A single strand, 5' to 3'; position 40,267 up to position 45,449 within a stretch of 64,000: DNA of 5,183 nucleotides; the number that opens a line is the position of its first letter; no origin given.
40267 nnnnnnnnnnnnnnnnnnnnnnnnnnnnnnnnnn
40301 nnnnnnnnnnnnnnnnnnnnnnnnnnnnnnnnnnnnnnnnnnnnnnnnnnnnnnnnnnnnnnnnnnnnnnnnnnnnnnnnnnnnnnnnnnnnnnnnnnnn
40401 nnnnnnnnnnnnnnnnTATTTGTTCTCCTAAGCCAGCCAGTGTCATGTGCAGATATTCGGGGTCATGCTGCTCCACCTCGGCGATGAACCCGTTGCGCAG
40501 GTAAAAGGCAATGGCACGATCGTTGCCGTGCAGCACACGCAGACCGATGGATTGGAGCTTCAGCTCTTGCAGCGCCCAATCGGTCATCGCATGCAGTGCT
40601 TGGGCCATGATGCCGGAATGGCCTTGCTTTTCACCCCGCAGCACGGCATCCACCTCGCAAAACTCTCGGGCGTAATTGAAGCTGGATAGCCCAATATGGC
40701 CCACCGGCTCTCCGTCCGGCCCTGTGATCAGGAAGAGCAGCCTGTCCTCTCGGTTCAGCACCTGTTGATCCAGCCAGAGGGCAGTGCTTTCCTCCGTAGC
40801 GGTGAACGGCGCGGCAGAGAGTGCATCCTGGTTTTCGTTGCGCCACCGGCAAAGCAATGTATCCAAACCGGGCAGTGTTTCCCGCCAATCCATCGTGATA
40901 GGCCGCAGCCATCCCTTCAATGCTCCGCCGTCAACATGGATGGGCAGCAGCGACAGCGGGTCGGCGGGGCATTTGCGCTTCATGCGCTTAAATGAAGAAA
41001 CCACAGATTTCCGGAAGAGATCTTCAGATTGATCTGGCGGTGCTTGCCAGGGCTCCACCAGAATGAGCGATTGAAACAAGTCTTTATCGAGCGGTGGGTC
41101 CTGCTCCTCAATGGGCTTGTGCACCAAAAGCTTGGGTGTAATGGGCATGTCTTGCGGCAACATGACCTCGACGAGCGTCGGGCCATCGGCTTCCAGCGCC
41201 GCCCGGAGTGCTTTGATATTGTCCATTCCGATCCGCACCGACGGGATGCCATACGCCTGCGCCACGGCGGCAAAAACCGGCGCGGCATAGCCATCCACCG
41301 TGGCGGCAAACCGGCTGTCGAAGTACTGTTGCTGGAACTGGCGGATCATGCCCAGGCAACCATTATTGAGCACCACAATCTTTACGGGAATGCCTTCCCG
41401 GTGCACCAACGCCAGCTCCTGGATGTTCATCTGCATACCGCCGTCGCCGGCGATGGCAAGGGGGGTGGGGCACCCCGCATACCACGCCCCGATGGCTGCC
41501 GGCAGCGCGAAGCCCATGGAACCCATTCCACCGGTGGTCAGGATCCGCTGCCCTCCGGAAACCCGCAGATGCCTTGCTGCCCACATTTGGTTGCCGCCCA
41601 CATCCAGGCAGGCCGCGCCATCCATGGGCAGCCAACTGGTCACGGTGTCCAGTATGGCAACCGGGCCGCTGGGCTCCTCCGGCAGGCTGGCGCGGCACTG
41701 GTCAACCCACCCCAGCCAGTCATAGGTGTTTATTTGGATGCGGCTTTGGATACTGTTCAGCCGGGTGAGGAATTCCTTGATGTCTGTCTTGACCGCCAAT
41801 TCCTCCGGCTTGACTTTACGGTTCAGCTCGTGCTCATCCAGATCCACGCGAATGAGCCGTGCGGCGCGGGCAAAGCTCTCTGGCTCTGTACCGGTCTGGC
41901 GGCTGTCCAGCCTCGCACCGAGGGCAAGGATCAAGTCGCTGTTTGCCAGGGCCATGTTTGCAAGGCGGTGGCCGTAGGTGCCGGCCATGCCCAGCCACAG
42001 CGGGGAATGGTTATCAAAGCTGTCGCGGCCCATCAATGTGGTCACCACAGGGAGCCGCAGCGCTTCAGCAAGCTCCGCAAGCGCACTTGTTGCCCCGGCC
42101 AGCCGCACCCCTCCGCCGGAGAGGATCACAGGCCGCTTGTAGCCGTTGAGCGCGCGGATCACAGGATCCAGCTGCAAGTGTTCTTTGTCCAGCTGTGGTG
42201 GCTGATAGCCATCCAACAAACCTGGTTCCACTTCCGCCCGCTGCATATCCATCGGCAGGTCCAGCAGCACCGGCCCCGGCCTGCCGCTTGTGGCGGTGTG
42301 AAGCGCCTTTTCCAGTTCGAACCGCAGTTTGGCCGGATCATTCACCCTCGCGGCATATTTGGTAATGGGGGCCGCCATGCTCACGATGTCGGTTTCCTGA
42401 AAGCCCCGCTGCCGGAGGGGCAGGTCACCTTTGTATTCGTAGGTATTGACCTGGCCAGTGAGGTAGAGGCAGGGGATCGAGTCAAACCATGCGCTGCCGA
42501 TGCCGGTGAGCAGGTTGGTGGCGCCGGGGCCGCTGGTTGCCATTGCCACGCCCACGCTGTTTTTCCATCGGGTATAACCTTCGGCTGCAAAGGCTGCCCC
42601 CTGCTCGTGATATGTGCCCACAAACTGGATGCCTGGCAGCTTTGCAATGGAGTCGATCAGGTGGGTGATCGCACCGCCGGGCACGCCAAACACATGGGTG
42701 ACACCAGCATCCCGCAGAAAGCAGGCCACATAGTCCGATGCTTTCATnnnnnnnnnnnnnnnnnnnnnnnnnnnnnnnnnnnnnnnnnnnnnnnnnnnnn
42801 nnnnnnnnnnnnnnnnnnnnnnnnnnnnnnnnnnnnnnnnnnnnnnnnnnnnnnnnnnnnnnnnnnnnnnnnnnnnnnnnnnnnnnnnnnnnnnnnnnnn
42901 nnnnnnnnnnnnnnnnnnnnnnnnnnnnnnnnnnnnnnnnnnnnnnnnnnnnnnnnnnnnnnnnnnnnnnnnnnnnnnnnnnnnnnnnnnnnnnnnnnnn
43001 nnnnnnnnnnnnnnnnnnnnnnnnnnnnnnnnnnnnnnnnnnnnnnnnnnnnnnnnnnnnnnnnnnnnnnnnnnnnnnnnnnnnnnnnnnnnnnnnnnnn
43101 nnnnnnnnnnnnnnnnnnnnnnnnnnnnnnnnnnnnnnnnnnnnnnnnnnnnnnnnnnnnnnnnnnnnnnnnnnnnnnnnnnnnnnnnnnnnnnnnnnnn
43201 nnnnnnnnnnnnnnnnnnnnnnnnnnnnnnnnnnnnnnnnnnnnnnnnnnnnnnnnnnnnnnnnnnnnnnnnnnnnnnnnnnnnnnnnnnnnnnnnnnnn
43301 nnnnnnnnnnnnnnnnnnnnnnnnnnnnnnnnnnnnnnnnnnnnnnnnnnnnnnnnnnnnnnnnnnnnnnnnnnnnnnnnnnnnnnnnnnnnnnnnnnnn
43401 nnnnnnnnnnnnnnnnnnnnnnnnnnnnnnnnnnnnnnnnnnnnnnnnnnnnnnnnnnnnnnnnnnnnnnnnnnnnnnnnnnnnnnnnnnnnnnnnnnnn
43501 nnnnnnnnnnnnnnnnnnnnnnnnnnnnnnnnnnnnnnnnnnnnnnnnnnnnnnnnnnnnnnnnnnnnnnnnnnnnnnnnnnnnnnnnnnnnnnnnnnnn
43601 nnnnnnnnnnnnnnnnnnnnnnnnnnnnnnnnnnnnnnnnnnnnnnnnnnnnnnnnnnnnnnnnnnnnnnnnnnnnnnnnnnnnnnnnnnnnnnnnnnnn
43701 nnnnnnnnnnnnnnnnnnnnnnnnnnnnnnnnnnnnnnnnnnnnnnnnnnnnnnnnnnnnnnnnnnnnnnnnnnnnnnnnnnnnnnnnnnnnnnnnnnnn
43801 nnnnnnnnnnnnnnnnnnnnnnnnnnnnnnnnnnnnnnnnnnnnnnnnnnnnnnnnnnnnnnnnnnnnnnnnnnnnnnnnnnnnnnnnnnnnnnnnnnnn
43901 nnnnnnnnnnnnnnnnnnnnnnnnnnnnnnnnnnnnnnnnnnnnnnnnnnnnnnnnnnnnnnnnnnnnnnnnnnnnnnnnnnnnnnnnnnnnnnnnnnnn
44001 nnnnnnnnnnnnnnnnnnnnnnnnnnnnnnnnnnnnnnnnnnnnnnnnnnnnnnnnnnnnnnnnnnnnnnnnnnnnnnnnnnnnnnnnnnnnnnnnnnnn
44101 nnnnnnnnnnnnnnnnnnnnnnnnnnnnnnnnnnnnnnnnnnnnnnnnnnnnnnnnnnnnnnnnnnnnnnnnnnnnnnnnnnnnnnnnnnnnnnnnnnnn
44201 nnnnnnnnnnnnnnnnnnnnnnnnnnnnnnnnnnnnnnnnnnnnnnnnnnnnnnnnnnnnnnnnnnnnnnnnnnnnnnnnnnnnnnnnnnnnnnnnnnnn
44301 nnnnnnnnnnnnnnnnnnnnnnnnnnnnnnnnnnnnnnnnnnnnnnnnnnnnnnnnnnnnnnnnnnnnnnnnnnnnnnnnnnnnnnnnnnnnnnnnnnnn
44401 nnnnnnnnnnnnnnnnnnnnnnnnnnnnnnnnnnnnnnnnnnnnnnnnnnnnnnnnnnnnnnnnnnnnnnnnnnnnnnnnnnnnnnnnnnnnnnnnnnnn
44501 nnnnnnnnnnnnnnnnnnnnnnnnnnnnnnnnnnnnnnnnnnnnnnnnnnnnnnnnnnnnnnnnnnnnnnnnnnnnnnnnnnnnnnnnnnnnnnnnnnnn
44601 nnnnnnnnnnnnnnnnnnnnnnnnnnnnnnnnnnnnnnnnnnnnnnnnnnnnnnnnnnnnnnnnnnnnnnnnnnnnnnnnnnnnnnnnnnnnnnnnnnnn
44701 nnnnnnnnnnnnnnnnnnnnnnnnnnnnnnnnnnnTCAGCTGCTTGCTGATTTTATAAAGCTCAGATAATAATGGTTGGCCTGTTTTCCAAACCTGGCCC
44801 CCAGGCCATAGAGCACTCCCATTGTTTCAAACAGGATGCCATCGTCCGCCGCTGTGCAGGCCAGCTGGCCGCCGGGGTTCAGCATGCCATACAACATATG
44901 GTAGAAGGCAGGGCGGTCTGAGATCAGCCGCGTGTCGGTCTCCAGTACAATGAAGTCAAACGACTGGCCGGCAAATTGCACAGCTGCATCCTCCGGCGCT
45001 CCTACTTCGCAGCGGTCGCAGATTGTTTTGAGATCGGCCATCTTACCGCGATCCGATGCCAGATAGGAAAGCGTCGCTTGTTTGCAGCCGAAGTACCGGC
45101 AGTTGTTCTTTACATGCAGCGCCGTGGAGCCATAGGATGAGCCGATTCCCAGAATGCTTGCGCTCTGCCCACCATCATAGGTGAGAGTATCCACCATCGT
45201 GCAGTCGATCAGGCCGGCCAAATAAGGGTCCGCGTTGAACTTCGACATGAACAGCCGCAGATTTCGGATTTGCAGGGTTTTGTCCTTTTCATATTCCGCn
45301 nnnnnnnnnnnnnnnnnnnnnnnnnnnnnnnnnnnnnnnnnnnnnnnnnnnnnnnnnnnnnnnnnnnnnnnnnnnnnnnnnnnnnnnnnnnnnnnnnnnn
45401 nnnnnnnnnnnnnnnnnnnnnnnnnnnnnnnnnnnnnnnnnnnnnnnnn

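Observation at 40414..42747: YerE/acetolactate-synthase-like ThDP enzyme fused to a GNAT domain inside a CDP-deoxysugar operon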

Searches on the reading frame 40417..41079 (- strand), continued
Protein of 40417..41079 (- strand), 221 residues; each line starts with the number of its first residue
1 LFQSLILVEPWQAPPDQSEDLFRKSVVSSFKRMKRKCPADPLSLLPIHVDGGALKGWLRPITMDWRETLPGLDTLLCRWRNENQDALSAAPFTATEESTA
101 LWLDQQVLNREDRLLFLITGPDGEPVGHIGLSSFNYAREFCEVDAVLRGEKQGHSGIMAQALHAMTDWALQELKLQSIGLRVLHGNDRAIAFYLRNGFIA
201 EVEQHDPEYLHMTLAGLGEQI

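Call 83: find_encoding_contigs(protein=P0144, flank=8000, max_places=1)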
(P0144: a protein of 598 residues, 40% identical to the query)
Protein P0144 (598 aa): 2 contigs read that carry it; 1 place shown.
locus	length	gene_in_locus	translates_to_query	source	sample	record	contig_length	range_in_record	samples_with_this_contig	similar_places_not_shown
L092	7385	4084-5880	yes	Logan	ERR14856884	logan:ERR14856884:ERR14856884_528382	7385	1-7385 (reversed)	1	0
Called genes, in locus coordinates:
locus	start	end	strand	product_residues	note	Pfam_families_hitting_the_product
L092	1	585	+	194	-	?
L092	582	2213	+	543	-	PF00535:Glycos_transf_2, PF13641:Glyco_tranf_2_3, PF22674:C2185-like_N (weak)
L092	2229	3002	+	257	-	PF00483:NTP_transferase, PF12804:NTP_transf_3 (weak)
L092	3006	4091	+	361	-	PF04321:RmlD_sub_bind, PF01073:3Beta_HSD, PF01370:Epimerase, PF02719:Polysacc_synt_2, PF16363:GDP_Man_Dehyd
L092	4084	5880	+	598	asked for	PF00583:Acetyltransf_1 (weak), PF13420:Acetyltransf_4 (weak), PF00155:Aminotran_1_2, PF01041:DegT_DnrJ_EryC1, PF01053:Cys_Met_Meta_PP (weak)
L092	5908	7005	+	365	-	PF01041:DegT_DnrJ_EryC1, PF00155:Aminotran_1_2, PF00266:Aminotran_5 (weak)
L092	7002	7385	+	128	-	?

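Call 84: find_encoding_contigs(protein=P0131, flank=8000, max_places=1)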
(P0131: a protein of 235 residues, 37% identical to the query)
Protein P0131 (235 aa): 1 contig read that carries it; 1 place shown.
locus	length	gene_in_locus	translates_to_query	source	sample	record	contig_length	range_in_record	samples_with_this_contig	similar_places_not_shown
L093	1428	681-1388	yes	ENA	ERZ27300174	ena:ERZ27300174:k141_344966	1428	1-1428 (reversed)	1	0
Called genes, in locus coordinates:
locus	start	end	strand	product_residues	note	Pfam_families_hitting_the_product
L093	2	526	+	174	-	?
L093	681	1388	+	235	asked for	PF13302:Acetyltransf_3, PF00583:Acetyltransf_1 (weak)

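Call 85: find_encoding_contigs(protein=P0142, flank=8000, max_places=1)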
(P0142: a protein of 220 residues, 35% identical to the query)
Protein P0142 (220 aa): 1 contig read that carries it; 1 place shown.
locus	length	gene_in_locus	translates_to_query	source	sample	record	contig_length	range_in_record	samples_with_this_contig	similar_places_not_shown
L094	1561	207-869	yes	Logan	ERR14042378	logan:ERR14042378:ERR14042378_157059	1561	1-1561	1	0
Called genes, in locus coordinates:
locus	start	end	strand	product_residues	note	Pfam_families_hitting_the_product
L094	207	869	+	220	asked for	PF13302:Acetyltransf_3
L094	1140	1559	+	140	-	?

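Call 87: find_related_loci(query=A3, collection=metagenome_contigs, flank=7000)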
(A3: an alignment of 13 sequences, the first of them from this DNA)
Query A3 (208 aa) in metagenome_contigs; peptide patterns used: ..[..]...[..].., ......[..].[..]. (x = any residue, [..] = any of these).
600 stretches matched a pattern (row limit reached: there are more); 20 encode a relative of the query (tblastn E <= 1e-3); 20 distinct loci.
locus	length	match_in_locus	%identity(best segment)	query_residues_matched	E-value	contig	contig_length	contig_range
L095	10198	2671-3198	36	7-186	2e-28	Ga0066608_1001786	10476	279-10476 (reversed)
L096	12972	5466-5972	37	11-185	9e-28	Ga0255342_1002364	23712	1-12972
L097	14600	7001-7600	32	9-208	7e-27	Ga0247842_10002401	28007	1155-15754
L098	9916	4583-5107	34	7-186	4e-26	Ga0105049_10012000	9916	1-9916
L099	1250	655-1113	38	45-199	4e-24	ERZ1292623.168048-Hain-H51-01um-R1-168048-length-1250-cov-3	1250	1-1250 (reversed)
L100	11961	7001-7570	30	9-197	1e-22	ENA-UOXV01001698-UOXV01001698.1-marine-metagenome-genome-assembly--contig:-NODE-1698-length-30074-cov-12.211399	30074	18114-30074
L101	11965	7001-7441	32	63-207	4e-22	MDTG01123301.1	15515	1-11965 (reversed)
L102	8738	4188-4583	33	63-195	2e-20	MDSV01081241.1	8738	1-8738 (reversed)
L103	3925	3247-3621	34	58-185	3e-18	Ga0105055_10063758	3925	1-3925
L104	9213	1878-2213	35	63-185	1e-11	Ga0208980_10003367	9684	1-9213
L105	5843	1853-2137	32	102-193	4e-6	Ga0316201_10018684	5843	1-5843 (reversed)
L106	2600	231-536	30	97-196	5e-6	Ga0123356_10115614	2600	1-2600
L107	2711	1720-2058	31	69-185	8e-6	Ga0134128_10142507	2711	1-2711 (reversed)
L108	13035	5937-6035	55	156-188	8e-6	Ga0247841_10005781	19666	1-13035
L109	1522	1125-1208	57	158-185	2e-5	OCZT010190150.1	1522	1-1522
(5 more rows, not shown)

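Call 93: search_protein_families(library=pfam, proteins=[L102:2349-3125:+, L102:3122-4003:+, L095:879-1676:+, L095:1681-2613:+, L102:1155-2348:+, L100:3958-5151:+], max_evalue=0.0001)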
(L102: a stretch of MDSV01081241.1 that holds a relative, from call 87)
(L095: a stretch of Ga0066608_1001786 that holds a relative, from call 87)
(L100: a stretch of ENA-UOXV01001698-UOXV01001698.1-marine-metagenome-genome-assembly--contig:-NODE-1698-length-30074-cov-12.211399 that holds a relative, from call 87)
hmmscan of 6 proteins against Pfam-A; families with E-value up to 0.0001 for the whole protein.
L102:2349-3125:+ (258 aa): 2 families
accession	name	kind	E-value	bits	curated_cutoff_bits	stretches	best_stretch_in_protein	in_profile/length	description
PF00456.26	Transketolase_N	-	5.6e-26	91.8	22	1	7-239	4-259/334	Transketolase, thiamine diphosphate binding domain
PF13292.11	DXP_synthase_N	-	9.5e-12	45.2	21.2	1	6-167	19-173/274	1-deoxy-D-xylulose-5-phosphate synthase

L102:3122-4003:+ (293 aa): 2 families
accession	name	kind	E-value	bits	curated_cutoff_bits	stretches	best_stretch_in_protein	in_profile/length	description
PF02779.29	Transket_pyr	-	1.1e-25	90.7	27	1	34-160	46-172/174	Transketolase, pyrimidine binding domain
PF02780.25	Transketolase_C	-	3.6e-05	24.1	25.9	1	188-258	13-86/124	Transketolase, C-terminal domain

L095:879-1676:+ (265 aa): 3 families
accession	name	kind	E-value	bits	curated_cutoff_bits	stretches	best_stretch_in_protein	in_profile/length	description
PF00456.26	Transketolase_N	-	1.7e-38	132.9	22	1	4-248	3-261/334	Transketolase, thiamine diphosphate binding domain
PF13292.11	DXP_synthase_N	-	3.4e-07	30.3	21.2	1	4-202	19-197/274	1-deoxy-D-xylulose-5-phosphate synthase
PF00676.26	E1_dh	-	1.8e-06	27.6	22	1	88-218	78-206/300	Dehydrogenase E1 component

L095:1681-2613:+ (310 aa): 2 families
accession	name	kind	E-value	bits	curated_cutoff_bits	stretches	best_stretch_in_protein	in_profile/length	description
PF02779.29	Transket_pyr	-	1e-28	100.6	27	1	1-161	5-172/174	Transketolase, pyrimidine binding domain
PF02780.25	Transketolase_C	-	3.7e-25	88.7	25.9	1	176-295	3-122/124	Transketolase, C-terminal domain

L102:1155-2348:+ (397 aa): 3 families
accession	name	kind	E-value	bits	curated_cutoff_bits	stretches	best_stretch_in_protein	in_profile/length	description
PF01041.23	DegT_DnrJ_EryC1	-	1.4e-72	245.4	19.8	1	12-389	4-358/360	DegT/DnrJ/EryC1/StrS aminotransferase family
PF00155.27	Aminotran_1_2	-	1.1e-07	31.9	19.7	1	8-154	8-187/361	Aminotransferase class I and II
PF01053.26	Cys_Met_Meta_PP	-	1.8e-07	30.5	27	1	32-153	53-174/381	Cys/Met metabolism PLP-dependent enzyme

L100:3958-5151:+ (398 aa): 1 family
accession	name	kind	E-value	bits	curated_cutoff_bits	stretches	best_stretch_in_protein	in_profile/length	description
PF01041.23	DegT_DnrJ_EryC1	-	3.9e-71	240.6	19.8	1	13-389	4-359/360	DegT/DnrJ/EryC1/StrS aminotransferase family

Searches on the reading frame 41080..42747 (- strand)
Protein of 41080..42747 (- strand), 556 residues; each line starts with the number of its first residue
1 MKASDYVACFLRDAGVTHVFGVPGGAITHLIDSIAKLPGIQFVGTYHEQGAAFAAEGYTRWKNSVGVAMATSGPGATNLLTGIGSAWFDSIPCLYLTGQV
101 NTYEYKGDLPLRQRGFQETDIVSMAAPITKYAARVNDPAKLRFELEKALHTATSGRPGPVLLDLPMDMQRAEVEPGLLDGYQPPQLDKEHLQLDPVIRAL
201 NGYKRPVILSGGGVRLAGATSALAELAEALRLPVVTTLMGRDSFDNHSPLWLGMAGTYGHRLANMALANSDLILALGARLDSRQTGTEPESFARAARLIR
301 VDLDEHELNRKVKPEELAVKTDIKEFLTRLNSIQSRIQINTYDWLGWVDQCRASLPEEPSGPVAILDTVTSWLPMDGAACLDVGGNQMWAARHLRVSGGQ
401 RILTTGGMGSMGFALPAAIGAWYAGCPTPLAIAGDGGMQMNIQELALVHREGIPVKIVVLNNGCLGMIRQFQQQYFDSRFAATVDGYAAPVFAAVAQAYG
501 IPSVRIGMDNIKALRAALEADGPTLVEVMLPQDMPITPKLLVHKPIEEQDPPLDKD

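Call 13: search_solved_structures(query=window:41080-42747:-, max_evalue=1e-20, show_alignments=1)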
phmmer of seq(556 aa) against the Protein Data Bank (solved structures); distinct sequences matched with E-value up to 1e-20: 143 (the best 60 are shown).
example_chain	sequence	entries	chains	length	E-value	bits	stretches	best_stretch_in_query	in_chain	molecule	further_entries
5ahk_A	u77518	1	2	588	1.2e-128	433.5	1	1-553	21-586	ACETOLACTATE SYNTHASE II, LARGE SUBUNIT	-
8rph_A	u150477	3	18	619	8.4e-92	311.9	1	2-542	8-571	Thiamine pyrophosphate-binding protein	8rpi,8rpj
3e9y_A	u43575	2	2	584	2.3e-86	293.9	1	2-539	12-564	Acetolactate synthase, chloroplastic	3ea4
7tzz_A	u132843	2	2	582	4.1e-86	293.1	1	2-539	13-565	Acetolactate synthase, chloroplastic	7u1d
7u25_A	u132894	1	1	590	4.4e-86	293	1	2-539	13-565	Acetolactate synthase, chloroplastic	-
8et5_A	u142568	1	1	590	7.5e-86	292.3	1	2-539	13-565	Acetolactate synthase, chloroplastic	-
1ybh_A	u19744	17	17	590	8.1e-86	292.2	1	2-539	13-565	Acetolactate synthase, chloroplast | Acetolactate synthase | Acetolactate synthase, chloroplastic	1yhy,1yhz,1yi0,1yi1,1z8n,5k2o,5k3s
6u9h_A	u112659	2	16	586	8.5e-86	292.1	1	2-539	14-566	Acetolactate synthase, chloroplastic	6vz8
7stq_A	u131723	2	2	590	1.1e-85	291.7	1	2-539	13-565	Acetolactate synthase, chloroplastic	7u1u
6lpi_A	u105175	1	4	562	2.9e-85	290.4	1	4-538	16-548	Acetolactate synthase isozyme 1 large subunit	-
1jsc_A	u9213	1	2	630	1.5e-77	264.9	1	15-541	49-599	ACETOHYDROXY-ACID SYNTHASE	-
6u9d_A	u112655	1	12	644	1.6e-77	264.8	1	15-541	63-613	Acetolactate synthase catalytic subunit, mitochondrial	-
1n0h_A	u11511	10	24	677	1.9e-77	264.5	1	15-541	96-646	Acetolactate synthase | Acetolactate synthase, mitochondrial | Acetolactate synthase catalytic subunit, mitochondrial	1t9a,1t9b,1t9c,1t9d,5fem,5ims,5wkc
9yjz_A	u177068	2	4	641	3.7e-77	263.6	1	14-540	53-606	Acetolactate synthase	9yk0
6dek_A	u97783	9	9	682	2.8e-76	260.7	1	16-546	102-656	Acetolactate synthase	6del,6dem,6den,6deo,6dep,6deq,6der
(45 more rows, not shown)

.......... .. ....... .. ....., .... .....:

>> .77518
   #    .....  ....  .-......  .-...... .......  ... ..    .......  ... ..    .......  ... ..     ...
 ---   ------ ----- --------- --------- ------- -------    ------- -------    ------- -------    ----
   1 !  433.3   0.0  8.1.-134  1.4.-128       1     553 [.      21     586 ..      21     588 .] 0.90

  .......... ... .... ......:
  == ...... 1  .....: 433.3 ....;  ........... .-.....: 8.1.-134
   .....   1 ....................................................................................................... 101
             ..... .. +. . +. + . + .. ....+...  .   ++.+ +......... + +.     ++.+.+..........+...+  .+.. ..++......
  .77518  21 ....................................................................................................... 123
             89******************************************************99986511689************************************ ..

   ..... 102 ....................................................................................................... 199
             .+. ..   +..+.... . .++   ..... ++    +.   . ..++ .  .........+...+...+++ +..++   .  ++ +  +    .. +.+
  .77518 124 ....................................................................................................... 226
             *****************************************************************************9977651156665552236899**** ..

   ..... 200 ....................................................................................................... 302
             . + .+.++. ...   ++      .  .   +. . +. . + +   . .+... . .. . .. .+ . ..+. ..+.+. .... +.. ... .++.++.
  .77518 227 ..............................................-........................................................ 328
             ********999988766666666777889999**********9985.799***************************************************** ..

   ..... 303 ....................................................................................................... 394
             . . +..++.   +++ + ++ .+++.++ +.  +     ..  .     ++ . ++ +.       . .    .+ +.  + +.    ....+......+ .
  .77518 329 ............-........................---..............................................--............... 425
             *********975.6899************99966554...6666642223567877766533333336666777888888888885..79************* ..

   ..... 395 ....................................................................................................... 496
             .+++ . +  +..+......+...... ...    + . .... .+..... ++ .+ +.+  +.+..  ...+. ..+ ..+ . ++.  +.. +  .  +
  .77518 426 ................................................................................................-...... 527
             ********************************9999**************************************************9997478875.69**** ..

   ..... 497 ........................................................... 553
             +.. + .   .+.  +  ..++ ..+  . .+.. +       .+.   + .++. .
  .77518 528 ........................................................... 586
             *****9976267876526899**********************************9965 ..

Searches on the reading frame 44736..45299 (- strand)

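Call 40: search_protein_families(library=pfam, proteins=[window:44736-45299:-], max_evalue=0.01)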
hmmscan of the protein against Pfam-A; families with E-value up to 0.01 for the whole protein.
window:44736-45299:- (187 aa): 1 family
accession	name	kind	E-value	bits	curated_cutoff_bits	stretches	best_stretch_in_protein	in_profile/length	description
PF08241.18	Methyltransf_11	-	0.0019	19.2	21.2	1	52-148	3-95/95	Methyltransferase domain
